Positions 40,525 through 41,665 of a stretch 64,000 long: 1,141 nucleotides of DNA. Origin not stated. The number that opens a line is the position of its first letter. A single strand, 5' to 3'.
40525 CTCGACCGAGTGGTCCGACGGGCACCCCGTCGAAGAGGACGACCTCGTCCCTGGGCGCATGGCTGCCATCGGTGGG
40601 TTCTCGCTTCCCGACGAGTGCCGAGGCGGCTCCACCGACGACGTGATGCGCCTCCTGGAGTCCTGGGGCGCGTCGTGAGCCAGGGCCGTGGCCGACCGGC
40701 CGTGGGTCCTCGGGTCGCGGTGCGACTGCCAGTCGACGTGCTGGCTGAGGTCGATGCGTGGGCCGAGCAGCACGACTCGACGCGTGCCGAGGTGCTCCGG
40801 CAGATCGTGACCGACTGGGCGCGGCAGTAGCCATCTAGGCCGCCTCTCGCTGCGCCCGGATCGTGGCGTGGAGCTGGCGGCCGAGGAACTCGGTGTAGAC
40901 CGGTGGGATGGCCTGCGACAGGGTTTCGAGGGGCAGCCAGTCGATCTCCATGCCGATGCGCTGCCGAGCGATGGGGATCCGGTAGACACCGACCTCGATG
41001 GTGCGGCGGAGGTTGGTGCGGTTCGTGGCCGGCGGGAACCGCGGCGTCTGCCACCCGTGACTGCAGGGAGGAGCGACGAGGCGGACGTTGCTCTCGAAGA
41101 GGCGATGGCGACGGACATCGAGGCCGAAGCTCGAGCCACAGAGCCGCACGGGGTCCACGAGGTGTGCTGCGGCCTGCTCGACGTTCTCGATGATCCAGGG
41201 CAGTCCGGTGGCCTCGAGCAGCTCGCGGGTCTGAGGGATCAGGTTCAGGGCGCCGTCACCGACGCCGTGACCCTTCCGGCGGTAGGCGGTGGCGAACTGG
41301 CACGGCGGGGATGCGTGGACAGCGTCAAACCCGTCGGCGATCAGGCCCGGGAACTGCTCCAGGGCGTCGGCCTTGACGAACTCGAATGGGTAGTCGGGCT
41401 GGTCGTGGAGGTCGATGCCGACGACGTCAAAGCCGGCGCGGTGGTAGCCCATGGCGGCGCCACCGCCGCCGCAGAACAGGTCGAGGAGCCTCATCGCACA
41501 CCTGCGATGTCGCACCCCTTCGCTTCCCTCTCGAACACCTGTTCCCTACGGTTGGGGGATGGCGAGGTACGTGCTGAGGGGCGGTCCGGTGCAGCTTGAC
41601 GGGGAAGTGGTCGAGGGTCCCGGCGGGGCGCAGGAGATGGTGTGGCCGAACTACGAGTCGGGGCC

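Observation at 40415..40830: Near-consensus leaderless promoter bracketed by direct repeats, driving a plus-strand acidic-protein / RHH two-gene cassette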

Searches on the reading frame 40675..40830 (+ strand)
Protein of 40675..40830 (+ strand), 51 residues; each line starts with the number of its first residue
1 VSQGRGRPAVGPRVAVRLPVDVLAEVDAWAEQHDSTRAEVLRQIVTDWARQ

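Call 5: search_protein_families(library=pfam, proteins=[window:40675-40830:+], max_evalue=0.1)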
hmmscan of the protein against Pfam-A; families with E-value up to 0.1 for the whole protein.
window:40675-40830:+ (51 aa): 3 families
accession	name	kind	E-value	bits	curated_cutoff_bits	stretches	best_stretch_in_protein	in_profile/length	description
PF07878.17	RHH_5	-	8.3e-05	22.7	26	1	11-38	1-28/43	CopG-like RHH_1 or ribbon-helix-helix domain, RHH_5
PF01402.27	RHH_1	-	9.5e-05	22.7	20.5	1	13-50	1-38/39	Ribbon-helix-helix protein, copG family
PF15919.11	HicB_lk_antitox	-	0.013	16.1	27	1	13-44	91-122/123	HicB_like antitoxin of bacterial toxin-antitoxin system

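Call 10: search_protein_families(library=phrogs, proteins=[window:40675-40827:+], max_evalue=0.01)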
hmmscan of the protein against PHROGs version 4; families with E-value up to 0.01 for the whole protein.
window:40675-40827:+ (51 aa): 4 families
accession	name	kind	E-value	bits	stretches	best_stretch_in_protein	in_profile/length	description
phrog_4738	-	transcription regulation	3.1e-08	34.2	1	2-44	5-48/59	transcriptional repressor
phrog_22338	-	unknown function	0.00012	23.1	1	6-48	50-92/207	-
phrog_22505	-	unknown function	0.0027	19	1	11-46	6-41/150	-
phrog_876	-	transcription regulation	0.0095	16.5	1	13-46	10-43/239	transcriptional repressor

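Call 12: find_homologous_proteins(query=window:40675-40827:+)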
Query window:40675-40827:+: no candidate shares three 5-residue words with the query. No homologue found.

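Call 18: search_dna_similar(query=window:40675-40827:+, collection=phages, mode=protein, max_evalue=0.01, max_rows=30)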
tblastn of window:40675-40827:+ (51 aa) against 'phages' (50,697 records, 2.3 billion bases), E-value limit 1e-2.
Records with a match: 18; places in all: 20; records where one place covers at least 80% of the query: 0.
Best place of each record, by identity: <60% 18.
By first word of the organism name: Mycobacterium 18.
By host as written in the record: Mycobacterium smegmatis mc2 155 10; Mycolicibacterium smegmatis 3; - 2; Mycobacterium smegmatis mc2155 1; Mycolicibacterium smegmatis mc2155 1; Mycobacterium smegmatis mc#155 1.
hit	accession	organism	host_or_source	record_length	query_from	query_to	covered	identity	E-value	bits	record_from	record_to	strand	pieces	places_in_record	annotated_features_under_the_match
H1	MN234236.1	Mycobacterium phage QueenHazel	Mycobacterium smegmatis mc2 155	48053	6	45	78%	50.0%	5e-3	38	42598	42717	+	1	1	63: ribbon-helix-helix DNA binding domain protein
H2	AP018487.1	Mycobacterium phage HC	-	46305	6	45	78%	50.0%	7e-3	37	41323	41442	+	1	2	hypothetical protein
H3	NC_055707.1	Mycobacterium phage HC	-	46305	6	45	78%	50.0%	7e-3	37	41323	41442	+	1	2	transcriptional repressor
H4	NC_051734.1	Mycobacterium phage Bartholomew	Mycobacterium smegmatis mc2 155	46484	6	45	78%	50.0%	8e-3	37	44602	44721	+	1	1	73: transcriptional repressor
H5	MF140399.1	Mycobacterium phage Bartholomew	Mycobacterium smegmatis mc2 155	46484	6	45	78%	50.0%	8e-3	37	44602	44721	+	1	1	73: ribbon-helix-helix DNA binding domain protein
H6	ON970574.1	Mycobacterium phage Venti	Mycobacterium smegmatis mc2155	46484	6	45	78%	50.0%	8e-3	37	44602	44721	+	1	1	75: ribbon-helix-helix DNA binding domain protein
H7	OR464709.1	Mycobacterium phage mika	Mycolicibacterium smegmatis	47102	6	45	78%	50.0%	8e-3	37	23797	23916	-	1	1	RHH-1 domain-containing protein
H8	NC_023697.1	Mycobacterium phage Babsiella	Mycobacterium smegmatis mc2 155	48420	6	45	78%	50.0%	8e-3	37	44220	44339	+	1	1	70: transcriptional repressor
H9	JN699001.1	Mycobacterium phage Babsiella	Mycobacterium smegmatis mc2 155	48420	6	45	78%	50.0%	8e-3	37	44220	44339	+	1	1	70: ribbon-helix-helix DNA binding domain protein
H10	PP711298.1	Mycobacterium phage MKC-IRE-02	Mycolicibacterium smegmatis mc2155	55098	6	45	78%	50.0%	8e-3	37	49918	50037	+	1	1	ribbon-helix-helix DNA binding domain protein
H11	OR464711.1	Mycobacterium phage ridax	Mycolicibacterium smegmatis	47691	6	45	78%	50.0%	8e-3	37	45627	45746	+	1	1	RHH-1 domain-containing protein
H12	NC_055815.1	Mycobacterium phage Xula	Mycobacterium smegmatis mc2 155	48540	6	45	78%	50.0%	9e-3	37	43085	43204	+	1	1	64: transcriptional repressor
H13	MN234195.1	Mycobacterium phage Xula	Mycobacterium smegmatis mc2 155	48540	6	45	78%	50.0%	9e-3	37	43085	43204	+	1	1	64: ribbon-helix-helix DNA binding domain protein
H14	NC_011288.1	Mycobacterium phage Fruitloop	Mycobacterium smegmatis mc2 155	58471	6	45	78%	50.0%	9e-3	37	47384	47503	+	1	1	72: transcriptional repressor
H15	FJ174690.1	Mycobacterium phage Fruitloop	Mycobacterium smegmatis mc2 155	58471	6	45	78%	50.0%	9e-3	37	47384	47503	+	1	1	72: ribbon-helix-helix DNA binding domain protein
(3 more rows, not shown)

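Call 36: search_protein_families(library=padloc, proteins=[window:40675-40827:+], max_evalue=0.01)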
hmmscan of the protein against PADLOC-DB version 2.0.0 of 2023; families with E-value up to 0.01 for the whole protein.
window:40675-40827:+ (51 aa): 0 families

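Call 38: search_solved_structures(query=window:40675-40827:+, max_evalue=10, show_alignments=3)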
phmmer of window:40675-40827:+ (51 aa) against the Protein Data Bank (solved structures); distinct sequences matched with E-value up to 10: 2.
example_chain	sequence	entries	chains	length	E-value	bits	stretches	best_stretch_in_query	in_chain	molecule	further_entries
7v9z_A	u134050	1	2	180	1.5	13.1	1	9-35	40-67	Oligoribonuclease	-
7va2_A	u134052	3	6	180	1.5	13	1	9-35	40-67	Oligoribonuclease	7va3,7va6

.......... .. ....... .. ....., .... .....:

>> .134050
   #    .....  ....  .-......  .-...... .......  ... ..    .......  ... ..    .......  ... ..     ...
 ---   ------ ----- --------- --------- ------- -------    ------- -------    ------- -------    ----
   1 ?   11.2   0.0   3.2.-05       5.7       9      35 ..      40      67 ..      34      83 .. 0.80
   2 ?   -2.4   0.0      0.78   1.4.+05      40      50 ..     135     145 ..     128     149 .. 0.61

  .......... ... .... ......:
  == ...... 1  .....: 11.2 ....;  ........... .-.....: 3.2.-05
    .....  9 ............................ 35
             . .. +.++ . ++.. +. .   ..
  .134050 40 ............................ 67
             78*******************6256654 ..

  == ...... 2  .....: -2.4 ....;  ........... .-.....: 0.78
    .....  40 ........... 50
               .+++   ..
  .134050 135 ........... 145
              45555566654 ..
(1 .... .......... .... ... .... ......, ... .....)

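Call 40: search_protein_families(library=ncbifam, proteins=[window:40675-40827:+], max_evalue=0.01)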
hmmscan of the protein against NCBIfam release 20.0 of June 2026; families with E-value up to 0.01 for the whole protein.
window:40675-40827:+ (51 aa): 1 family
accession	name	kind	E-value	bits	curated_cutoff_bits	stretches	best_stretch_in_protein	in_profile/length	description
NF053762.1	aCcr1_fam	equivalog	0.0074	16.2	60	1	14-43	3-32/38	aCcr1 family cell cycle regulator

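Call 42: get_annotated_region(hit=H14, flank=2500)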
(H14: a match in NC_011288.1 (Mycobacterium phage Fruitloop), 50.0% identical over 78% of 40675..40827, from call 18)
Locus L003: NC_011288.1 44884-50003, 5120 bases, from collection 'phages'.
description: Mycobacterium phage Fruitloop, complete genome.
organism: Mycobacterium phage Fruitloop (NCBI taxid 2914018)
taxonomy: Viruses; Duplodnaviria; Heunggongvirae; Uroviricota; Caudoviricetes; Gracegardnervirinae; Cheoctovirus; Mycobacterium virus Fruitloop
host: Mycobacterium smegmatis mc2 155; source: soil; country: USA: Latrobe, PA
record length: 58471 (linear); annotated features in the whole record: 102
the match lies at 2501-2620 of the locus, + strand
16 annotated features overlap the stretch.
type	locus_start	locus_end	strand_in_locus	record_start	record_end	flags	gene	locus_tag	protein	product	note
CDS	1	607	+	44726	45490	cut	67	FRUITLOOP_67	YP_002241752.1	replication initiation protein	-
CDS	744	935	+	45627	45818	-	68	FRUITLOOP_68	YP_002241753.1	gp68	-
CDS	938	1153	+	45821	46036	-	69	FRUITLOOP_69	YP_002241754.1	gp69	-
CDS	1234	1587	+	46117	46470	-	70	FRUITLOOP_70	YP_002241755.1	gp70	-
CDS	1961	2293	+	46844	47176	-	71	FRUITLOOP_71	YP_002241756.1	mobile element MPME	-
CDS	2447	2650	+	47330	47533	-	72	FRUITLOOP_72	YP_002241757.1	transcriptional repressor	-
CDS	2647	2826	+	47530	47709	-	73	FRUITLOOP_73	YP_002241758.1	gp73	-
CDS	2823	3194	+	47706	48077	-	74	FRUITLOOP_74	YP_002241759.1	gp74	-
CDS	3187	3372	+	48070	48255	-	75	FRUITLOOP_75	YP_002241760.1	gp75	-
CDS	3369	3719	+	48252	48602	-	76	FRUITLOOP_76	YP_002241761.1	gp76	-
CDS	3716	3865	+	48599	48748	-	77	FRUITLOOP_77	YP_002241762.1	gp77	-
CDS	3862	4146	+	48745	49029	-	78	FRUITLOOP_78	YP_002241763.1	gp78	-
CDS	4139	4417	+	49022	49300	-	79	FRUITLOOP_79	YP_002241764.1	gp79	-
CDS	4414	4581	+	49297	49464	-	80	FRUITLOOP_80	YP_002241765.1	site-specific recombination directionality factor RDF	-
CDS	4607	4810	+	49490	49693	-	81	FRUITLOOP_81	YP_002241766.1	gp81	-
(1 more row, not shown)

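Call 43: get_annotated_region(hit=H1, flank=2500)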
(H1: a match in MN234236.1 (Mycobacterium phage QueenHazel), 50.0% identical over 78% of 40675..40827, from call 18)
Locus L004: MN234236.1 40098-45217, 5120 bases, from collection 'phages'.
description: Mycobacterium phage QueenHazel, complete genome.
organism: Mycobacterium phage QueenHazel (NCBI taxid 2599875)
taxonomy: Viruses; Duplodnaviria; Heunggongvirae; Uroviricota; Caudoviricetes; Chebruvirinae; Brujitavirus
host: Mycobacterium smegmatis mc2 155; source: soil; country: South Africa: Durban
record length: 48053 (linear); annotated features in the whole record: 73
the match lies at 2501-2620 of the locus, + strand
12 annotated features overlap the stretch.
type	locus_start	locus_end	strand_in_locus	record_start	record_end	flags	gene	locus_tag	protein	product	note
CDS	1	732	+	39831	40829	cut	59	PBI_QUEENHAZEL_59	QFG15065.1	helix-turn-helix DNA binding domain protein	-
CDS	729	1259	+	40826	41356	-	60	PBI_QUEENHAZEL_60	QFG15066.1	hypothetical protein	-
CDS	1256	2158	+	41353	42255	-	61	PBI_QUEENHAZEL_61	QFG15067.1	hypothetical protein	-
CDS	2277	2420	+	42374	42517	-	62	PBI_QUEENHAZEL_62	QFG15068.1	hypothetical protein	-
CDS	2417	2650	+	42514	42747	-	63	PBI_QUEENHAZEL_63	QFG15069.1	ribbon-helix-helix DNA binding domain protein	-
CDS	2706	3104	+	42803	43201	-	64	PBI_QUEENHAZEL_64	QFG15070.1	hypothetical protein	-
CDS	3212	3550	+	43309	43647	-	65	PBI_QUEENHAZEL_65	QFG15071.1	hypothetical protein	-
CDS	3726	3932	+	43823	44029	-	66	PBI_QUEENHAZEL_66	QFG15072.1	hypothetical protein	-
CDS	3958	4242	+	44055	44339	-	67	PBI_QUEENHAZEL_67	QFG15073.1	hypothetical protein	-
CDS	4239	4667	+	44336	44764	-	68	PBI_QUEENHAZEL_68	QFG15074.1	hypothetical protein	-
CDS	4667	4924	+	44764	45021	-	69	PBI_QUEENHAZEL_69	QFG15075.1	hypothetical protein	-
CDS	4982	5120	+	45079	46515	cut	70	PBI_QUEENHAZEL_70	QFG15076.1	glycosyltransferase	-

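Call 44: predict_structure(protein=window:40675-40827:+)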
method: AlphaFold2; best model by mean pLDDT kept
length: 51 residues; sequences in the alignment: 1
mean_pLDDT: 88.3   pTM: 0.58
mean pLDDT of the five models: 88.3, 87.4, 87.3, 85.8, 83.8
residues with pLDDT >= 90: 33; 70-90: 14; 50-70: 3; < 50: 1
segments of 3 or more residues with pLDDT < 50: none
pLDDT, mean of each block of 10 residues (from residue 1): 67 89 97 96 93 86
secondary structure, 60 per line:
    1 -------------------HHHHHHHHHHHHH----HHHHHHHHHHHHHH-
elements in order: H20-32 H37-50

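Call 49: fold_search(model_id=the predicted structure, library=pdb)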
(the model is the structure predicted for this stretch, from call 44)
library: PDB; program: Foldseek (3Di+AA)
matches with E <= 10: 140; with E <= 0.001: 0
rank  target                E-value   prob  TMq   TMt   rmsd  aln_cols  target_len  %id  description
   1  1baz_B                8.2e-02  0.99  0.58  0.71   2.4        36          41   30  ARC REPRESSOR MUTANT PHE10VAL (released 1998-06-17)
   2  8u12_A                1.0e-01  0.99  0.63  0.64   2.4        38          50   26  Crystal Structure of Antitoxin Protein Rv0298 of Type II Toxin-antitoxin Systems from Mycobacterium tuberculosis (released 2023-09-27)
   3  7etr_B                1.1e-01  0.99  0.69  0.49   1.9        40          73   22  Crystal structure of SO_1444-SO_1445 complex from Shewanella oneidensis (released 2022-03-23)
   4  1bdv_C                1.5e-01  0.99  0.63  0.73   2.5        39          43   28  ARC FV10 COCRYSTAL (released 1999-01-06)
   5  1baz_D                1.7e-01  0.98  0.58  0.72   2.4        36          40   30  ARC REPRESSOR MUTANT PHE10VAL (released 1998-06-17)
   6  2cpg_C                1.9e-01  0.97  0.63  0.75   2.9        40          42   12  TRANSCRIPTIONAL REPRESSOR COPG (released 1999-11-19)
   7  1ea4_F                2.1e-01  0.97  0.62  0.69   2.8        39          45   13  TRANSCRIPTIONAL REPRESSOR COPG/22bp dsDNA COMPLEX (released 2001-07-05)
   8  7nyw_I                2.1e-01  0.94  0.56  0.24   3.2        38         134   21  Cryo-EM structure of the MukBEF-MatP-DNA head module (released 2021-07-07)
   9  1par_A                2.3e-01  0.92  0.58  0.57   4.2        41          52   24  DNA RECOGNITION BY BETA-SHEETS IN THE ARC REPRESSOR-OPERATOR CRYSTAL STRUCTURE (released 1994-07-31)
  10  9kkd_B                2.5e-01  0.96  0.62  0.72   2.8        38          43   16  the structure of StnY (released 2025-11-19)
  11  1bdv_D                2.5e-01  0.95  0.57  0.58   2.3        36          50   30  ARC FV10 COCRYSTAL (released 1999-01-06)
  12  1ea4_H                2.7e-01  0.96  0.62  0.71   2.7        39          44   13  TRANSCRIPTIONAL REPRESSOR COPG/22bp dsDNA COMPLEX (released 2001-07-05)
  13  1ea4_A                2.7e-01  0.95  0.62  0.73   2.9        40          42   12  TRANSCRIPTIONAL REPRESSOR COPG/22bp dsDNA COMPLEX (released 2001-07-05)
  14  1b01_A                2.7e-01  0.95  0.61  0.71   2.8        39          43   13  TRANSCRIPTIONAL REPRESSOR COPG/DNA COMPLEX (released 1999-11-19)
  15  2jxg_A                2.7e-01  0.85  0.56  0.61   2.7        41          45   17  Solution Structure of the DNA Binding domain of Proline Utilization A (PutA) (released 2008-02-19)
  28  1b28_MODEL_1_A        3.9e-01  0.72  0.56  0.54   4.3        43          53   26  ARC REPRESSOR MYL MUTANT FROM SALMONELLA BACTERIOPHAGE P22 (released 1999-11-03)
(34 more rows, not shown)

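Call 54: find_related_loci(query=window:40675-40827:+, collection=viral_contigs, flank=3000)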
Query window:40675-40827:+ (51 aa) in viral_contigs; peptide patterns used: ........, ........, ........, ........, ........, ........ (x = any residue, [..] = any of these).
107 stretches matched a pattern; 1 encode a relative of the query (tblastn E <= 1e-3); 1 distinct loci.
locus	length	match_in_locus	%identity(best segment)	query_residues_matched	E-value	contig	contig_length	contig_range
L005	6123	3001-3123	37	1-41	2e-6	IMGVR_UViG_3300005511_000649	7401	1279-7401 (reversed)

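Call 55: find_related_loci(query=window:40675-40827:+, collection=genome_contigs, flank=3000)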
Query window:40675-40827:+ (51 aa) in genome_contigs; peptide patterns used: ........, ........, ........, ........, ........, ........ (x = any residue, [..] = any of these).
599 stretches matched a pattern, but none encodes a relative of the query by tblastn (E <= 1e-3).

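Call 74: find_related_loci(query=window:40675-40827:+, collection=metagenome_contigs, flank=3000)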
Query window:40675-40827:+ (51 aa) in metagenome_contigs; peptide patterns used: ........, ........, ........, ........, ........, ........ (x = any residue, [..] = any of these).
599 stretches matched a pattern (row limit reached: there are more); 1 encode a relative of the query (tblastn E <= 1e-3); 1 distinct loci.
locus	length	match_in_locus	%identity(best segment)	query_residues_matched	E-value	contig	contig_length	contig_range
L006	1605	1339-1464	50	6-45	4e-11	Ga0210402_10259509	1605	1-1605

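Call 87: search_protein_families(library=pfam, proteins=[L005:3001-3270:+, L005:3273-3584:+, L006:1300-1506:+], max_evalue=0.01)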
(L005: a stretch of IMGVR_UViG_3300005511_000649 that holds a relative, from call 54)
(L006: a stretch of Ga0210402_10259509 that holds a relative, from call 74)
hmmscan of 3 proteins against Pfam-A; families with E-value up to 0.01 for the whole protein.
L005:3001-3270:+ (90 aa): 2 families
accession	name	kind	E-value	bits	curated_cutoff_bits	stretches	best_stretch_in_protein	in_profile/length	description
PF01402.27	RHH_1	-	0.00035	20.8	20.5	1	16-49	4-37/39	Ribbon-helix-helix protein, copG family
PF07878.17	RHH_5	-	0.0068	16.6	26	0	14-42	4-32/43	CopG-like RHH_1 or ribbon-helix-helix domain, RHH_5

L005:3273-3584:+ (104 aa): 1 family
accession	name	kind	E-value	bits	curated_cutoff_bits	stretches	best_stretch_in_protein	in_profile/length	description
PF05016.21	ParE_toxin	-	4e-13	50.2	23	1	3-89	1-89/89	ParE toxin of type II toxin-antitoxin system, parDE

L006:1300-1506:+ (69 aa): 0 families

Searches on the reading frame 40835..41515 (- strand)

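Call 5: search_protein_families(library=pfam, proteins=[window:40835-41515:-], max_evalue=0.1)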
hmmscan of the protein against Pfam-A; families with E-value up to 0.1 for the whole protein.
window:40835-41515:- (226 aa): 2 families
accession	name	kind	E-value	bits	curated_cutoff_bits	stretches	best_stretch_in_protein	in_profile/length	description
PF00145.23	DNA_methylase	-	5.5e-05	23.2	22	1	8-117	1-116/324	C-5 cytosine-specific DNA methylase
PF09445.16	Methyltransf_15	-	0.0072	16.3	22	1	9-37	3-31/165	RNA cap guanine-N2 methyltransferase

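Call 10: search_protein_families(library=phrogs, proteins=[window:40835-41515:-], max_evalue=0.01)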
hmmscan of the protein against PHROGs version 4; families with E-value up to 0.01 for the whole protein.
window:40835-41515:- (226 aa): 4 families
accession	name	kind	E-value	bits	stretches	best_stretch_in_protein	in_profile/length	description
phrog_363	-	other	2.5e-31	110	1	4-217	50-216/327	DNA methyltransferase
phrog_116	-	other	1e-07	31.7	1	7-33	207-233/779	DNA methyltransferase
phrog_5999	-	other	2.7e-05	25.1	1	9-40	4-35/109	DNA methyltransferase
phrog_757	-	other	0.0021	18.2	1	7-111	14-127/247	DNA methyltransferase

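Call 36: search_protein_families(library=padloc, proteins=[window:40835-41515:-], max_evalue=0.01)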
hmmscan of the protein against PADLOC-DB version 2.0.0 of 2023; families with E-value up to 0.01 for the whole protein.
window:40835-41515:- (226 aa): 16 families
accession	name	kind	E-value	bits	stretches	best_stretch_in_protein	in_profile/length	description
PDLC03378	MTase_II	-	3.4e-07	27.9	1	8-114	3-119/344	Type II methyltransferase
PDLC03307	MTase_II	-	3.9e-06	24.3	1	8-113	1-112/382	Type II methyltransferase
PDLC02655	DrmMII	-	8.8e-06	23.3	1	8-41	1-34/323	DrmMII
PDLC03326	MTase_II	-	2.1e-05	21.9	1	8-32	5-29/412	Type II methyltransferase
PDLC03234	MTase_II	-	8.1e-05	20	1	8-36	5-34/375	Type II methyltransferase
PDLC03343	MTase_II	-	9.8e-05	19.4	1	7-74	5-80/462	Type II methyltransferase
PDLC00026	DruM2|DruM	-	0.00019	19.1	1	8-114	5-119/336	DNA cytosine methylase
PDLC03270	MTase_II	-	0.00025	18.2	1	8-33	1-26/309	Type II methyltransferase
PDLC00027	DruM2|DruM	-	0.00028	18.3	1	7-34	11-38/361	DNA cytosine methylase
PDLC04134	mad2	-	0.00031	17.7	1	8-75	293-370/492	mads_2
PDLC03731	oMTase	-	0.00033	17.8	1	8-87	14-98/326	orphan methyltransferase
PDLC02651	DrmMII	-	0.00064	16.7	1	11-46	6-48/371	DrmMII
PDLC03712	oMTase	-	0.0015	15.3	1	11-76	230-306/537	orphan methyltransferase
PDLC00030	DruM2|DruM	-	0.0039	14.4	1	6-32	4-30/380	DNA cytosine methylase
PDLC03272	MTase_II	-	0.0058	13.8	0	7-114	74-187/407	Type II methyltransferase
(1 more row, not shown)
